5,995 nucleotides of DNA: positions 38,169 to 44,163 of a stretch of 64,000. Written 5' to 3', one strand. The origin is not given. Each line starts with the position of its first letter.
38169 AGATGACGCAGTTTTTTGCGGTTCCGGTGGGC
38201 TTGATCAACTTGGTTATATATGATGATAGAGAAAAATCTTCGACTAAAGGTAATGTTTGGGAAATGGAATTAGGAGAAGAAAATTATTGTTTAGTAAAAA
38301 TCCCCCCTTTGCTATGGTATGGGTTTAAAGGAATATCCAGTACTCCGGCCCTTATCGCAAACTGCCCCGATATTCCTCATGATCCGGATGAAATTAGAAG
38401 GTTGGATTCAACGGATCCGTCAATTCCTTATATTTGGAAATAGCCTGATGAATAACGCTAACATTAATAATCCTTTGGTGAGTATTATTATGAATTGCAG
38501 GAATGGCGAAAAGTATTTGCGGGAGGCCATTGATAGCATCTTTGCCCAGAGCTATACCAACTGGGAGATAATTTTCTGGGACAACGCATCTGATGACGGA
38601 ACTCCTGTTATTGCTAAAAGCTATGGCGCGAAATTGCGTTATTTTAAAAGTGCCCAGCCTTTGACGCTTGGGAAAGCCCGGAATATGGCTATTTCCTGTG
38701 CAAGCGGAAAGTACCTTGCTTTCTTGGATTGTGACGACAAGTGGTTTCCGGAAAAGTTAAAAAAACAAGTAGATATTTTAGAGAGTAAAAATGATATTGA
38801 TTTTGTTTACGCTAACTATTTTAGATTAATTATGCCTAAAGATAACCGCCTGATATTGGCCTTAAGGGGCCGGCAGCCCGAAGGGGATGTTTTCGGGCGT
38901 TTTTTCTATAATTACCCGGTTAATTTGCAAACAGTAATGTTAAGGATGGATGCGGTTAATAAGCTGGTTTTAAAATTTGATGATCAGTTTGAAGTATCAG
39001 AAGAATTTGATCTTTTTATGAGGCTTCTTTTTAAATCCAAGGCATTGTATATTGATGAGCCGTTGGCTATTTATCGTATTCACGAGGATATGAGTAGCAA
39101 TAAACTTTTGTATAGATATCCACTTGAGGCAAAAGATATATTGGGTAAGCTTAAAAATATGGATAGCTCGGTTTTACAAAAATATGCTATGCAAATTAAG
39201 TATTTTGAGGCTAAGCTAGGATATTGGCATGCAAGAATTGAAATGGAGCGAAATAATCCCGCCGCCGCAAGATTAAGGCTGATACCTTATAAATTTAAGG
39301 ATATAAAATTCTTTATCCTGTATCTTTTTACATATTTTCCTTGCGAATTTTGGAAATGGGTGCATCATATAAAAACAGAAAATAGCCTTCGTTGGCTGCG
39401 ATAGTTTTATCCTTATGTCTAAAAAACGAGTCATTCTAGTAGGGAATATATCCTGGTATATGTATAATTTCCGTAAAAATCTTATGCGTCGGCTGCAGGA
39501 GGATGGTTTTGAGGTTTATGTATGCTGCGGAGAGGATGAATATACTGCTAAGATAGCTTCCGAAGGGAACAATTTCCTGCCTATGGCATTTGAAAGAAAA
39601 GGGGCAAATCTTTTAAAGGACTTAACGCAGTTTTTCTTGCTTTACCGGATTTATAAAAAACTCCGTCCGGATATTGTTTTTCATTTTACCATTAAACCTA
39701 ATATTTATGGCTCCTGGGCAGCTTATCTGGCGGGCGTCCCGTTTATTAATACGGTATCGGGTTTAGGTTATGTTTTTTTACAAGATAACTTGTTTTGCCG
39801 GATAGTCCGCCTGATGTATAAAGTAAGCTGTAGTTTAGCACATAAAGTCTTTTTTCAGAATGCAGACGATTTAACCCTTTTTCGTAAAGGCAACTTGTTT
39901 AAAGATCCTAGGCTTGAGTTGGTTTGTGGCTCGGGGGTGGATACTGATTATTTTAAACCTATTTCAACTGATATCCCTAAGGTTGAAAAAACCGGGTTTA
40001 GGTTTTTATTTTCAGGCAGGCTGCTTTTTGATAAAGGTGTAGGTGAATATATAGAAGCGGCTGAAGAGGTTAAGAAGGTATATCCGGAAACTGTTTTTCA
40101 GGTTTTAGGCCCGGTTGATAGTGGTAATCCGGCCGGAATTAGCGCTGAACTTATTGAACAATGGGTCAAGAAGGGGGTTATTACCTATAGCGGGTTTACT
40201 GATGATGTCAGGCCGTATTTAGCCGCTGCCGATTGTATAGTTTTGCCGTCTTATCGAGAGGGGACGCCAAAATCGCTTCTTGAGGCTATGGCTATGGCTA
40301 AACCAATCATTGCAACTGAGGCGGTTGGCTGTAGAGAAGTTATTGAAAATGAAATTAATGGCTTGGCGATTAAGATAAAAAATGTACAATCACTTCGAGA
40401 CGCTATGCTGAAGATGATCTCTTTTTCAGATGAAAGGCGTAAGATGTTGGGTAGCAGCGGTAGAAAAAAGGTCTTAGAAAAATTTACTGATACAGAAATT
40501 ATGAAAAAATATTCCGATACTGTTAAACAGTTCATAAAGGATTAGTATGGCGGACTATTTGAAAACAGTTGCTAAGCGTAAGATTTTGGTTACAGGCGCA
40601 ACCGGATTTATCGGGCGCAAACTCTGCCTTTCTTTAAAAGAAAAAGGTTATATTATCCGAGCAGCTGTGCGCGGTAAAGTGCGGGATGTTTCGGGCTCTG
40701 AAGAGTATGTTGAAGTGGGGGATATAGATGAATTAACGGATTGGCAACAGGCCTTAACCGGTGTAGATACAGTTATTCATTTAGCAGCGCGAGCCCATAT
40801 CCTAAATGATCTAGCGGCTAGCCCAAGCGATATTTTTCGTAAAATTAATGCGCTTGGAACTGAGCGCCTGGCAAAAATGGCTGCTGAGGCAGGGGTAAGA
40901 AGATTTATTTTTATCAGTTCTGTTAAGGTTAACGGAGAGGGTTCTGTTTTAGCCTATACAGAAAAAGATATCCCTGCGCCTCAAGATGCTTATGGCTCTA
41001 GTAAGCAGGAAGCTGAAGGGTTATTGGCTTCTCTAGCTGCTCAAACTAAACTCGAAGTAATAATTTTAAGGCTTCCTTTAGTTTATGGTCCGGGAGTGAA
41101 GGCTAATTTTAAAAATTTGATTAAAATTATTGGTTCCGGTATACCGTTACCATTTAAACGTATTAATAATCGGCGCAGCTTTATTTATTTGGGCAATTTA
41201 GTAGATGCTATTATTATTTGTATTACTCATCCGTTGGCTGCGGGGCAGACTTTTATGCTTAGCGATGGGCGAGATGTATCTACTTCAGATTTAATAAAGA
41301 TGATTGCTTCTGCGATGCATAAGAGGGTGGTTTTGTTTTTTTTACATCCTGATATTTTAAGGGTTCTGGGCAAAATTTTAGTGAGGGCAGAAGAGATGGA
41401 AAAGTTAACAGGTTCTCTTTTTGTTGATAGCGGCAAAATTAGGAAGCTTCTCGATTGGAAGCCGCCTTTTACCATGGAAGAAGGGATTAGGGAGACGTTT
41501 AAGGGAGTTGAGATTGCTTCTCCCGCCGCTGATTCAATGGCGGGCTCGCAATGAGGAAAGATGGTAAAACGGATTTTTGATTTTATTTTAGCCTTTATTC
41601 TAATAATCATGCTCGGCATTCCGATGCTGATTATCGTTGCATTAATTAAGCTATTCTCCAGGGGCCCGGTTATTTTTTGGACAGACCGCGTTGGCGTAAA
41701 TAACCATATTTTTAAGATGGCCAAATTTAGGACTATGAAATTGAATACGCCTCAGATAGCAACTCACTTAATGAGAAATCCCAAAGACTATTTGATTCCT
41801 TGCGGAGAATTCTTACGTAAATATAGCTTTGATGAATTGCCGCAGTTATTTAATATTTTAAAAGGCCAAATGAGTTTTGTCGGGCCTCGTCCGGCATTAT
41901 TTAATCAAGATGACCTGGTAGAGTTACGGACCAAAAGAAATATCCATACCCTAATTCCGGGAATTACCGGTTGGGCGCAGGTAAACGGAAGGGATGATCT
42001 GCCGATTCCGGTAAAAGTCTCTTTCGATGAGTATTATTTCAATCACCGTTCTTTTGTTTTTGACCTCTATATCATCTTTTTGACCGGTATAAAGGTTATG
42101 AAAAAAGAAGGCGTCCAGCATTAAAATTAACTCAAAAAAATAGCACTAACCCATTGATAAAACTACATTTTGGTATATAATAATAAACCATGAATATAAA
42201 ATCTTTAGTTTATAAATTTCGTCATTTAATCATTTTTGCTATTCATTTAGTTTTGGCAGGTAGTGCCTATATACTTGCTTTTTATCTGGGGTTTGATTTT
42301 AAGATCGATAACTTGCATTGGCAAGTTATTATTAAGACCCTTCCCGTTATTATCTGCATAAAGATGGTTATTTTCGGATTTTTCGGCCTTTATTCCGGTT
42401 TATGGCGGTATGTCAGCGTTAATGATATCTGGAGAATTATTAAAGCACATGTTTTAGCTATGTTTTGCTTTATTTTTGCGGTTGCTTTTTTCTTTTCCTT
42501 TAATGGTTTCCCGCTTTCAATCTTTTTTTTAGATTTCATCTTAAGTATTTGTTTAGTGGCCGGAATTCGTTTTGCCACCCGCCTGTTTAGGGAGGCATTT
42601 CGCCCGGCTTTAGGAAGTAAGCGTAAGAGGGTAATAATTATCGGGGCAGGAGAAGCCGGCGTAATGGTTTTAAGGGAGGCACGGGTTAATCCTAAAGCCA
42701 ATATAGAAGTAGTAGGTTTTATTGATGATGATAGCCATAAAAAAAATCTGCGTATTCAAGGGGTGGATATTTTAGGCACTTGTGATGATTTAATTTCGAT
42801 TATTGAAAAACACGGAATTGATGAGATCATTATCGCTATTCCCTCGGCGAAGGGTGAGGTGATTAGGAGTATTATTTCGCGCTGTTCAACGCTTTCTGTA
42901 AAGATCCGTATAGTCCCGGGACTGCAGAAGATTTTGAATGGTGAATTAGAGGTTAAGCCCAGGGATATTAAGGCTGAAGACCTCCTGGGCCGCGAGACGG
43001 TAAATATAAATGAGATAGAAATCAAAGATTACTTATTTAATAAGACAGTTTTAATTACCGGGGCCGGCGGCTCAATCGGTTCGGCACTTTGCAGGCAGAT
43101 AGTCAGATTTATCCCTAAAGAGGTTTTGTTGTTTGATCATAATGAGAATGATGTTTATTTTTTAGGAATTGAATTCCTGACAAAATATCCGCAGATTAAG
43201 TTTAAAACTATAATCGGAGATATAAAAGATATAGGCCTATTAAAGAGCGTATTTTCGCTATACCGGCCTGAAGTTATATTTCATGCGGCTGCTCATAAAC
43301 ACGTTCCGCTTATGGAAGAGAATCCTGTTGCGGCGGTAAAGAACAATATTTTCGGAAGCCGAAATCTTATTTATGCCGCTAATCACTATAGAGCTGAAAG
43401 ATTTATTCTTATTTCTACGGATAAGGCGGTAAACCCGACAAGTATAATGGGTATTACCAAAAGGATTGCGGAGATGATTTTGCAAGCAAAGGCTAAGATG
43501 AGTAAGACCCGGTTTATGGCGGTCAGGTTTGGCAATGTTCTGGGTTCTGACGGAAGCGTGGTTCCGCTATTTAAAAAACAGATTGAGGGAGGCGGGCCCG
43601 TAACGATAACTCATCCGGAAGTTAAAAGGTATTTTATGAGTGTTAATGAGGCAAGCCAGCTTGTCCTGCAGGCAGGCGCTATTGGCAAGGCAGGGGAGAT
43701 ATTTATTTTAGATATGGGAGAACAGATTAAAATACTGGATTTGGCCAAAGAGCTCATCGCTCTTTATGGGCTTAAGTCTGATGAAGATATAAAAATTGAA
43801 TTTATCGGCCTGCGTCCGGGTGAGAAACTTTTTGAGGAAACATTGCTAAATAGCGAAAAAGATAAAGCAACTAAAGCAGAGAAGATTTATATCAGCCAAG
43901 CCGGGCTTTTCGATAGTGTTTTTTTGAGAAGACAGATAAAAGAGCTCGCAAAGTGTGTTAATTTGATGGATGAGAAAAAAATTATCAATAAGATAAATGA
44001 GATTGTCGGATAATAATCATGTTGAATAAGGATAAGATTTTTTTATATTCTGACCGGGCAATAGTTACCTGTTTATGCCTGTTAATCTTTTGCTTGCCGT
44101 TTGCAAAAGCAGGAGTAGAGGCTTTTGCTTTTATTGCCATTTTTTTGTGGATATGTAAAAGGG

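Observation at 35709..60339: CDP-hexose branch with a TcaB9-like C-methyltransferase: predicted C-branched deoxy(amino)sugar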

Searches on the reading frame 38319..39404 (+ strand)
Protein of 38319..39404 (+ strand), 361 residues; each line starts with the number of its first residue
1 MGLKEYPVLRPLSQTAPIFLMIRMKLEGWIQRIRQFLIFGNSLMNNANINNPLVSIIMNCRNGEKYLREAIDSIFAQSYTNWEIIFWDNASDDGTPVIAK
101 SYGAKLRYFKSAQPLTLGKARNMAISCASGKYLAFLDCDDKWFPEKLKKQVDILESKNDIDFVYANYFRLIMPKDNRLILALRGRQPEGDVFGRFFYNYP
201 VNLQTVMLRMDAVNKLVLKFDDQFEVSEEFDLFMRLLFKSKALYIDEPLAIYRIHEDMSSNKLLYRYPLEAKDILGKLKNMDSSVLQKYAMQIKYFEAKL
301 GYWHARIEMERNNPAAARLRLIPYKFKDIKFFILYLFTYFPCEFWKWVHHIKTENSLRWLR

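Call 4: search_protein_families(library=pfam, proteins=[window:38319-39404:+])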
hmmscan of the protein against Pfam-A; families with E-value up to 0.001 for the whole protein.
window:38319-39404:+ (361 aa): 3 families
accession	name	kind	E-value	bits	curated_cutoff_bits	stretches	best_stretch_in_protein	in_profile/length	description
PF00535.33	Glycos_transf_2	-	9e-30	104.3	23.3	1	55-180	1-129/168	Glycosyl transferase family 2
PF10111.15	Glyco_tranf_2_2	-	5.1e-10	39.7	27.3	1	56-158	4-110/276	Glycosyltransferase like family 2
PF13641.12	Glyco_tranf_2_3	-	1.1e-06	29.3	27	1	54-163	3-119/230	Glycosyltransferase like family 2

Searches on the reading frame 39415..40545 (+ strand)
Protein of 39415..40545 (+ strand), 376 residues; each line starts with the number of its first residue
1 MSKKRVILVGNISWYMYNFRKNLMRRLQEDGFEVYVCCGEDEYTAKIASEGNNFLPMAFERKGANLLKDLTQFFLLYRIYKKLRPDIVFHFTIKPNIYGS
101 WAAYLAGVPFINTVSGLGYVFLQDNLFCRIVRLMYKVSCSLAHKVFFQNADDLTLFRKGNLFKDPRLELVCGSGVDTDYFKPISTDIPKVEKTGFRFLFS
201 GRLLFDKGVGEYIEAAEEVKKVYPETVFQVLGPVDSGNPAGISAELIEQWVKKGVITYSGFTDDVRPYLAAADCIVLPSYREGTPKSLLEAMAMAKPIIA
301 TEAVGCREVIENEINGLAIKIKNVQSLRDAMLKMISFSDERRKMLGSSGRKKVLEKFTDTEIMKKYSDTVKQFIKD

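Call 4: search_protein_families(library=pfam, proteins=[window:39415-40545:+])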
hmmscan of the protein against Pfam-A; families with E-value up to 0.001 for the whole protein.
window:39415-40545:+ (376 aa): 6 families
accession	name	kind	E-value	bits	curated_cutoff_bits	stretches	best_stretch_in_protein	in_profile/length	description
PF00534.26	Glycos_transf_1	-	2e-26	93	26.4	1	191-351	12-171/172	Glycosyl transferases group 1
PF13692.12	Glyco_trans_1_4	-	5.1e-26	92.1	27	1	196-335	3-140/142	Glycosyl transferases group 1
PF13477.12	Glyco_trans_4_2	-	2.4e-15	57.3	23.4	1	5-149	1-139/139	Glycosyl transferase 4-like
PF13439.12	Glyco_transf_4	-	1.9e-08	34.9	28.5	1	22-118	10-107/170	Glycosyltransferase Family 4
PF13579.12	Glyco_trans_4_4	-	2.4e-06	28.4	29.7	1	22-157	9-143/158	Glycosyl transferase 4-like domain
PF20706.3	GT4-conflict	-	5.4e-05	22.8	26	1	187-316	192-326/385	Family 4 Glycosyltransferase in conflict systems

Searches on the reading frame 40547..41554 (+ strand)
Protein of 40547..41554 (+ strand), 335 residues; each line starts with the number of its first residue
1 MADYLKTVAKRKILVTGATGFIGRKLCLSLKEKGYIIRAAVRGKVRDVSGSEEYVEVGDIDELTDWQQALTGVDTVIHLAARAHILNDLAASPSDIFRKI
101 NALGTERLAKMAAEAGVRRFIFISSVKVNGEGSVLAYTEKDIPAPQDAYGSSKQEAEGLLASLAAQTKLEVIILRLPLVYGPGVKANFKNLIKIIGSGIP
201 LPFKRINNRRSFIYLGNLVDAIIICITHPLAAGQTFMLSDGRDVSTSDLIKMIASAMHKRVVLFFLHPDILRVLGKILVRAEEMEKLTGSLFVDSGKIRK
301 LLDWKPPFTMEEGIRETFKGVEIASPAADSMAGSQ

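Call 4: search_protein_families(library=pfam, proteins=[window:40547-41554:+])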
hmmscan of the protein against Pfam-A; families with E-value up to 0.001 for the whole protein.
window:40547-41554:+ (335 aa): 8 families
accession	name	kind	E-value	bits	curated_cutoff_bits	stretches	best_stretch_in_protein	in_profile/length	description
PF01370.27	Epimerase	-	3e-38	132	20.9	1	13-231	1-230/240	NAD dependent epimerase/dehydratase family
PF16363.11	GDP_Man_Dehyd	-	2.8e-25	89.9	27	1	14-317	1-332/332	GDP-mannose 4,6 dehydratase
PF01073.25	3Beta_HSD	-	4.7e-24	85.3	22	1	14-253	1-264/280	3-beta hydroxysteroid dehydrogenase/isomerase family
PF04321.23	RmlD_sub_bind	-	4e-19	69.2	27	1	12-189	2-160/287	RmlD substrate binding domain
PF07993.18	NAD_binding_4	-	6.8e-16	58.6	20.1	1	64-189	80-220/258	Male sterility protein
PF13460.12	NAD_binding_10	-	1.5e-13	51.5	27.2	1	17-177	1-144/184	NAD(P)H-binding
PF02719.21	Polysacc_synt_2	-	1.2e-12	48.1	20.2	1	13-257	1-247/293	Polysaccharide biosynthesis protein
PF05368.20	NmrA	-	4.7e-09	36.7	27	1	10-128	2-110/298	NmrA-like family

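Call 7: search_protein_families(library=ncbifam, proteins=[window:40547-41554:+])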
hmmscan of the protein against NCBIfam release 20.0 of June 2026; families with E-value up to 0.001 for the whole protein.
window:40547-41554:+ (335 aa): 29 families (the best 25 are shown)
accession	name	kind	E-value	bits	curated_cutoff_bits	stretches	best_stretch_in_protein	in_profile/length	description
TIGR04180.1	EDH_00030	hypoth_equivalog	1.4e-25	89.9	475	1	13-308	1-296/297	NAD-dependent 4,6-dehydratase LegB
TIGR03466.1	HpnA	hypoth_equivalog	1.7e-22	79.8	367.65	1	12-174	2-165/327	hopanoid-associated sugar epimerase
NF042422.1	oxyalk_red_OleD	equivalog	5.9e-22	78.5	580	1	12-260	2-253/329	2-alkyl-3-oxoalkanoate reductase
TIGR01179.1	galE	equivalog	1.5e-21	76.6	262.3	1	12-178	1-175/332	UDP-glucose 4-epimerase GalE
TIGR01181.1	dTDP_gluc_dehyt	equivalog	7.9e-21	74.5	365.1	1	12-319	1-309/321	dTDP-glucose 4,6-dehydratase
TIGR01214.1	rmlD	equivalog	3.7e-18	65.6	224.05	1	12-191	1-162/285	dTDP-4-dehydrorhamnose reductase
NF042423.1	oxyalk_red_Shew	equivalog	5.9e-18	65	580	1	11-260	9-260/331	2-alkyl-3-oxoalkanoate reductase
TIGR02197.1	heptose_epim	equivalog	1.1e-15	57.6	274.6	1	13-272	1-276/316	ADP-glyceromanno-heptose 6-epimerase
TIGR01746.1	Thioester-redct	subfamily_domain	1.9e-15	57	213.35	1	65-200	81-219/371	thioester reductase domain-containing protein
TIGR01777.1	yfcH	hypoth_equivalog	3e-15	56.6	207.35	1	13-264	1-248/292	TIGR01777 family oxidoreductase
NF050030.1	thlkprotThyD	equivalog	1.1e-12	47.8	400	1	12-260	2-253/305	thylakoid membrane protein ThyD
NF007956.0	PRK10675.1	subfamily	1.1e-12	47.7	394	1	12-175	2-176/338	UDP-glucose 4-epimerase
NF043036.1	ErythonDh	equivalog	2e-12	47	325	1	12-179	2-179/321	D-erythronate dehydrogenase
NF005539.0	PRK07201.1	equivalog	2.1e-12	46.6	549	1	13-330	3-341/657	SDR family oxidoreductase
TIGR02622.1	CDP_4_6_dhtase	equivalog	3.9e-12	46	278.45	1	9-162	3-167/352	CDP-glucose 4,6-dehydratase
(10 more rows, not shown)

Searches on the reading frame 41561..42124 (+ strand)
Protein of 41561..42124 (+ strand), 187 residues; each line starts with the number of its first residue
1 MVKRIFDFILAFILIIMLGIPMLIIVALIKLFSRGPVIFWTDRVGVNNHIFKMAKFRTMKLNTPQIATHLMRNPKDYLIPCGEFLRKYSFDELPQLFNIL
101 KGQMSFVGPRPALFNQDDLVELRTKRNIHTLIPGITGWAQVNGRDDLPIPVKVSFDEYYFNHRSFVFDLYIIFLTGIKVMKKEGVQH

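Call 4: search_protein_families(library=pfam, proteins=[window:41561-42124:+])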
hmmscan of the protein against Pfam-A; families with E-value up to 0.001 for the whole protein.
window:41561-42124:+ (187 aa): 1 family
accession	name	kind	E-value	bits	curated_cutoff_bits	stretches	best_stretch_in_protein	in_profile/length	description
PF02397.22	Bac_transf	-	1.6e-56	191.1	27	1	3-180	1-178/179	Bacterial sugar transferase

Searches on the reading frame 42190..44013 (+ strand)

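Call 4: search_protein_families(library=pfam, proteins=[window:42190-44013:+])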
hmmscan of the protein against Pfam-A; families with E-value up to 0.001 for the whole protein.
window:42190-44013:+ (607 aa): 8 families
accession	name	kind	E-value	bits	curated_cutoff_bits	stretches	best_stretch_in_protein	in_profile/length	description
PF02719.21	Polysacc_synt_2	-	6.7e-117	390.3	20.2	1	287-569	1-291/293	Polysaccharide biosynthesis protein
PF13727.12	CoA_binding_3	-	8.8e-24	84.9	25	1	65-243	3-175/175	CoA-binding domain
PF01370.27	Epimerase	-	1.8e-22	80.4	20.9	1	287-502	1-234/240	NAD dependent epimerase/dehydratase family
PF16363.11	GDP_Man_Dehyd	-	1.7e-16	61.1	27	1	288-411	1-130/332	GDP-mannose 4,6 dehydratase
PF04321.23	RmlD_sub_bind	-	1.1e-09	38.2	27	1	286-453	2-154/287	RmlD substrate binding domain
PF01073.25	3Beta_HSD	-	1.8e-08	34.2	22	1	288-418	1-124/280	3-beta hydroxysteroid dehydrogenase/isomerase family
PF07993.18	NAD_binding_4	-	4.3e-06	26.5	20.1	0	289-417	1-143/258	Male sterility protein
PF17836.7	PglD_N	-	0.00016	22.6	23.4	1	147-217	1-65/78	PglD N-terminal domain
